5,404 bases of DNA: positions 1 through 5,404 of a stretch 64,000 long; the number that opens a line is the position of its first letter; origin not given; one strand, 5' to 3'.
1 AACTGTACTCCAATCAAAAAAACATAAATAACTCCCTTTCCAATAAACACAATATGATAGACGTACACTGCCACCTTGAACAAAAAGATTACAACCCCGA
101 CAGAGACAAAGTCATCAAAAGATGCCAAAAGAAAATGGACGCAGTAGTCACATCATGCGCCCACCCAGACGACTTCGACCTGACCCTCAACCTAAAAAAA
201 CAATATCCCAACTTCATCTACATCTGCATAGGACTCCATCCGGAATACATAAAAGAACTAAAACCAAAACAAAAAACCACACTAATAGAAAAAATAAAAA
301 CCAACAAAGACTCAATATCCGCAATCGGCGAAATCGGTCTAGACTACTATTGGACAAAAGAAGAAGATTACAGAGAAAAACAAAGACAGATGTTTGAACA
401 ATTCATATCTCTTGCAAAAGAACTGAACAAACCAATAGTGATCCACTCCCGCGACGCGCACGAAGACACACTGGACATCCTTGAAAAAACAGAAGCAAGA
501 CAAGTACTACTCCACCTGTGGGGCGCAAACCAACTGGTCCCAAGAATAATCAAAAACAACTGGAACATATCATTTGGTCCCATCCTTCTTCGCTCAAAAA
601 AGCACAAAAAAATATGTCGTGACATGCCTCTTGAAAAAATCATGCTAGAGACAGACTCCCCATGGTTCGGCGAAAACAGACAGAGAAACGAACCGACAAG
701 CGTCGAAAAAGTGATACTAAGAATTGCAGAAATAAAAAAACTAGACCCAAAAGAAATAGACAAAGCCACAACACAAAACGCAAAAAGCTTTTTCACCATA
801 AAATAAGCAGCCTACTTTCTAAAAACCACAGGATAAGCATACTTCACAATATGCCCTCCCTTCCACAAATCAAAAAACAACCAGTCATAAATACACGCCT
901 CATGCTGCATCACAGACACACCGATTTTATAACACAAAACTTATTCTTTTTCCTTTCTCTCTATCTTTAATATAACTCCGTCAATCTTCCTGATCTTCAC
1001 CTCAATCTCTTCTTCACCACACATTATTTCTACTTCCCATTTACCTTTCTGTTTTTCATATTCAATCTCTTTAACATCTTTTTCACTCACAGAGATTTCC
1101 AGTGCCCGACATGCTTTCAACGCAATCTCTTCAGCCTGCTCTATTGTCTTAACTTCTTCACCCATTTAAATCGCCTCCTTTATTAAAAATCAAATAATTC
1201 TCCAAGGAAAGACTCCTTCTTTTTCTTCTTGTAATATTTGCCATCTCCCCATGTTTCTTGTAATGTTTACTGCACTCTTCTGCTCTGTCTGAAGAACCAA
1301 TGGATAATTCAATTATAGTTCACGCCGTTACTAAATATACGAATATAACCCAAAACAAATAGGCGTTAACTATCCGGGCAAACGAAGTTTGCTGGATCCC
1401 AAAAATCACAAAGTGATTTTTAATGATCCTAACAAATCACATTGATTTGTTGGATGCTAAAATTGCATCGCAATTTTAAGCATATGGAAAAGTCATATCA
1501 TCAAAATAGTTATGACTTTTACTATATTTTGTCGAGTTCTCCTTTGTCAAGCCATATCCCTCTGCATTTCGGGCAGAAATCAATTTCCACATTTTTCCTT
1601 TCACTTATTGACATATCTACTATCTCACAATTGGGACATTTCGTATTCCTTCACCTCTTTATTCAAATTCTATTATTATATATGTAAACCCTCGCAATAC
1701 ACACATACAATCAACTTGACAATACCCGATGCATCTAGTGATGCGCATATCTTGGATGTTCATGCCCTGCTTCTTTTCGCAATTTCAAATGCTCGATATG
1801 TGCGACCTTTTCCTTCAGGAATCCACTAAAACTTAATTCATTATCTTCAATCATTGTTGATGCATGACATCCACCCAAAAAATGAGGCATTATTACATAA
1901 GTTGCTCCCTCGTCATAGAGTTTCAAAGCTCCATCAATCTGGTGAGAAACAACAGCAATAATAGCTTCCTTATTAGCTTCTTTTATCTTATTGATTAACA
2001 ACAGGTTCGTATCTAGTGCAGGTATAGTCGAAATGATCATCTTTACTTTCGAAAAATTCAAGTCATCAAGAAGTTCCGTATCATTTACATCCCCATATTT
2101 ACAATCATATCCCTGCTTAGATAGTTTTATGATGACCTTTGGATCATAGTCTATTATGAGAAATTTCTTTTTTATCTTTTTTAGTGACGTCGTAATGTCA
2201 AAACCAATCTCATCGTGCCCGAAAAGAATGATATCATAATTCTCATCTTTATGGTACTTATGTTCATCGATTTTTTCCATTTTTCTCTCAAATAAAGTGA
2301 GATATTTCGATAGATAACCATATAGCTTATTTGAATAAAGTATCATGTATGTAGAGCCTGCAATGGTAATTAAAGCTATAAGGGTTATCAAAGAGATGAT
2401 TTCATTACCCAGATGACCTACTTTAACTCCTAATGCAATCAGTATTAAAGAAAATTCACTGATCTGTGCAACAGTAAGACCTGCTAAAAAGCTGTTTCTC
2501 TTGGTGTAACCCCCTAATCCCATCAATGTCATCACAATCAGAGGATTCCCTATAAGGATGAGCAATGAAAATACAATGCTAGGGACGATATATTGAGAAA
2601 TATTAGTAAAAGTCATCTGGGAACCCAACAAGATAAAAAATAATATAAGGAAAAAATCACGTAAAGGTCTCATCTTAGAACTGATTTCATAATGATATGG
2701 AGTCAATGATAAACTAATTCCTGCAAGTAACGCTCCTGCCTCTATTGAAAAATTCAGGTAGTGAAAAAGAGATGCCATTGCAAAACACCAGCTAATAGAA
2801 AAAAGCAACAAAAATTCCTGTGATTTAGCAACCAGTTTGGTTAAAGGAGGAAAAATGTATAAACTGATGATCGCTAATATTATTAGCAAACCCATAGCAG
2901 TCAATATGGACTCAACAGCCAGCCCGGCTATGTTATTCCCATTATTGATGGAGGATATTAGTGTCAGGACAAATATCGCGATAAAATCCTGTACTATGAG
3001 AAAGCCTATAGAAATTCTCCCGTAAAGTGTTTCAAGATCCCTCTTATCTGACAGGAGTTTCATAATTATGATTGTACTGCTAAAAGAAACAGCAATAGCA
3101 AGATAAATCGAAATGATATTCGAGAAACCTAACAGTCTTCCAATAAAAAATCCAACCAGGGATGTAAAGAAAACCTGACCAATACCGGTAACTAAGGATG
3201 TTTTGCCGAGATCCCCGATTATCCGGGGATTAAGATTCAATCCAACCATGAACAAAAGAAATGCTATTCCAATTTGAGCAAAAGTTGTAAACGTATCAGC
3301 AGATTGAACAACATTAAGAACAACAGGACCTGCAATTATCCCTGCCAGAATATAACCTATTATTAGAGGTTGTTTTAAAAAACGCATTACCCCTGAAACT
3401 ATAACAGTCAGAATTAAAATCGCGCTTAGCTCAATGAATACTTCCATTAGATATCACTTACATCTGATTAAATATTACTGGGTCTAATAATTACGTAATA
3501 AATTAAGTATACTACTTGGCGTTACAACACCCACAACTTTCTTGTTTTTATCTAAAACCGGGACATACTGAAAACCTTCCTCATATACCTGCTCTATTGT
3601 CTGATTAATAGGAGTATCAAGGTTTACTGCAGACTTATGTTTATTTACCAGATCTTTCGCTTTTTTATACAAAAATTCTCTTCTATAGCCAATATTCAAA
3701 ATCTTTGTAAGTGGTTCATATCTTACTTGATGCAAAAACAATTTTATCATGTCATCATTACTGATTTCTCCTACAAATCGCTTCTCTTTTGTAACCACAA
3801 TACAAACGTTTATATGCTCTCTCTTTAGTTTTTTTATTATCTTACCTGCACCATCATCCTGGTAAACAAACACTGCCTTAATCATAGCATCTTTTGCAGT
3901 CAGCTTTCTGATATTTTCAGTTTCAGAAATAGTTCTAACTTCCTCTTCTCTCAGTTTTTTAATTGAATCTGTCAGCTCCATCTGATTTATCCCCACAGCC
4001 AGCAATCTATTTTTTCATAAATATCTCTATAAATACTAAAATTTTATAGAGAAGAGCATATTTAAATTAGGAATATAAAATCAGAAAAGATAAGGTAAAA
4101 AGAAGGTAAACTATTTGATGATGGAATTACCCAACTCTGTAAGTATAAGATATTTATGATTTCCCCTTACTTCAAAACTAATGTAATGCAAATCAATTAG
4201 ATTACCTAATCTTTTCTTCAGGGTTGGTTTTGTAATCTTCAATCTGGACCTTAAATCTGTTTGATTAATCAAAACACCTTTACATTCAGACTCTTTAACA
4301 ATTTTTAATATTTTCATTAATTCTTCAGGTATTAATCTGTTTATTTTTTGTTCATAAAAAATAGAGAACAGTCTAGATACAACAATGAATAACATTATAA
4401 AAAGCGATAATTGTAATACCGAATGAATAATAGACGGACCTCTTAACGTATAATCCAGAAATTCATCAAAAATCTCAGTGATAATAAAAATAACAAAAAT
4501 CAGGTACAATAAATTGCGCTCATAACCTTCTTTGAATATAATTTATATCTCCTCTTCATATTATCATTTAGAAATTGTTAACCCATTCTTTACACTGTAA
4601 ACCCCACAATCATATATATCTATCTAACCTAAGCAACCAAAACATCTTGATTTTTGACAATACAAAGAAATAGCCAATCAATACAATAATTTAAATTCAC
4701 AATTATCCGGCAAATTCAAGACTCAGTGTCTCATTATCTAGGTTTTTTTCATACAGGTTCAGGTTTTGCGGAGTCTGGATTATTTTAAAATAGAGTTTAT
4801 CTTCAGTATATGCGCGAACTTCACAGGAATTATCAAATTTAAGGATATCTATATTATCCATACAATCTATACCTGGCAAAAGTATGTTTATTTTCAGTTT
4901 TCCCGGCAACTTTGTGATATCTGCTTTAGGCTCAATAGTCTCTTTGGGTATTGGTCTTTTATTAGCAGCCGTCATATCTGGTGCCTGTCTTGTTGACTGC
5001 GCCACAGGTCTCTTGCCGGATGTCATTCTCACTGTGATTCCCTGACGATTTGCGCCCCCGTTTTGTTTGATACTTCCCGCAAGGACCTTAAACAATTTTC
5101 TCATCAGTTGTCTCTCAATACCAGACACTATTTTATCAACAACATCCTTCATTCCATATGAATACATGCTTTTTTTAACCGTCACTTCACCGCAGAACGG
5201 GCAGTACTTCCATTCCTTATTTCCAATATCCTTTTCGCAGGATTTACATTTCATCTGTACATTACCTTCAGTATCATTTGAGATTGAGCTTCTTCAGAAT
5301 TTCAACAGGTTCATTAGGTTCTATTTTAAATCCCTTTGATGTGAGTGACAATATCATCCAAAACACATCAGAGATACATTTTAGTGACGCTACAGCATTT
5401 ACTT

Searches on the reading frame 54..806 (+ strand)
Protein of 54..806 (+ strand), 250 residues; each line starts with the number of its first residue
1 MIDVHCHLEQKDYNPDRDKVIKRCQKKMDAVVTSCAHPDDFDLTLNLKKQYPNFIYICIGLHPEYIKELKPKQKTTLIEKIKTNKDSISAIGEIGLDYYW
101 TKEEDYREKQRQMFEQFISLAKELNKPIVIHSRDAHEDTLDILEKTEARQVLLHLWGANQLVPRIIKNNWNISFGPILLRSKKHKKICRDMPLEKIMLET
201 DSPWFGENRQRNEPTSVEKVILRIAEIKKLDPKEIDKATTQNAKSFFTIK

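Call 63: search_protein_families(library=pfam, proteins=[window:54-806:+], max_evalue=0.001)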
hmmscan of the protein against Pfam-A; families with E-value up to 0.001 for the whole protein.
window:54-806:+ (250 aa): 1 family
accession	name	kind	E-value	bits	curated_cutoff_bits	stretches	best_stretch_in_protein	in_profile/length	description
PF01026.27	TatD_DNase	-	3.3e-71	240.1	27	1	2-247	1-252/253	TatD related DNase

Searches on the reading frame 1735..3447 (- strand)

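Call 14: search_protein_families(library=pfam, proteins=[window:1735-3447:-], max_evalue=0.001)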
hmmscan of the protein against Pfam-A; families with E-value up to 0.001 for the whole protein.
window:1735-3447:- (570 aa): 3 families
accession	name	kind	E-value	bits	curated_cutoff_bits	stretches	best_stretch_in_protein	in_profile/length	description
PF00999.27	Na_H_Exchanger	-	1.5e-53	182.4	26.2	1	13-364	2-366/375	Sodium/hydrogen exchanger, transmembrane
PF02254.24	TrkA_N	-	2.2e-18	67.1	23.8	1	406-521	1-116/116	TrkA-N domain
PF03601.19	Cons_hypoth698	-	0.00065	19.2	24.5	1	27-170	27-170/304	Conserved hypothetical protein 698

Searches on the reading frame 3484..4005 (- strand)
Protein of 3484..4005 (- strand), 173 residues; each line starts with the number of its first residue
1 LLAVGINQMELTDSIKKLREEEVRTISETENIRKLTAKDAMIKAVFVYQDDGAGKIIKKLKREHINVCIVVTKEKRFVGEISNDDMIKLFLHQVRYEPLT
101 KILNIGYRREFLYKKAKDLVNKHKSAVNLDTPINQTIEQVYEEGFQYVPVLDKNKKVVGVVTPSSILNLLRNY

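Call 63: search_protein_families(library=pfam, proteins=[window:3484-4005:-], max_evalue=0.001)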
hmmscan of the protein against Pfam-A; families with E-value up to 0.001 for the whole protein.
window:3484-4005:- (173 aa): 1 family
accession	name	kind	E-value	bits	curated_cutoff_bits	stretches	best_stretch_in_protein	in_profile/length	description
PF00571.33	CBS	-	5.2e-15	55.9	24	2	117-171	2-56/57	CBS domain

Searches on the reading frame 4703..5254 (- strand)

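Call 63: search_protein_families(library=pfam, proteins=[window:4703-5254:-], max_evalue=0.001)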
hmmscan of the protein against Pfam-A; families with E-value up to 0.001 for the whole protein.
window:4703-5254:- (183 aa): 1 family
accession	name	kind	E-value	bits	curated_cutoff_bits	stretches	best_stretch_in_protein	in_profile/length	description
PF08772.16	Zn_ribbon_NOB1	-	0.00042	20.8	24.9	1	2-38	10-46/72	Nin one binding (NOB1) Zn-ribbon like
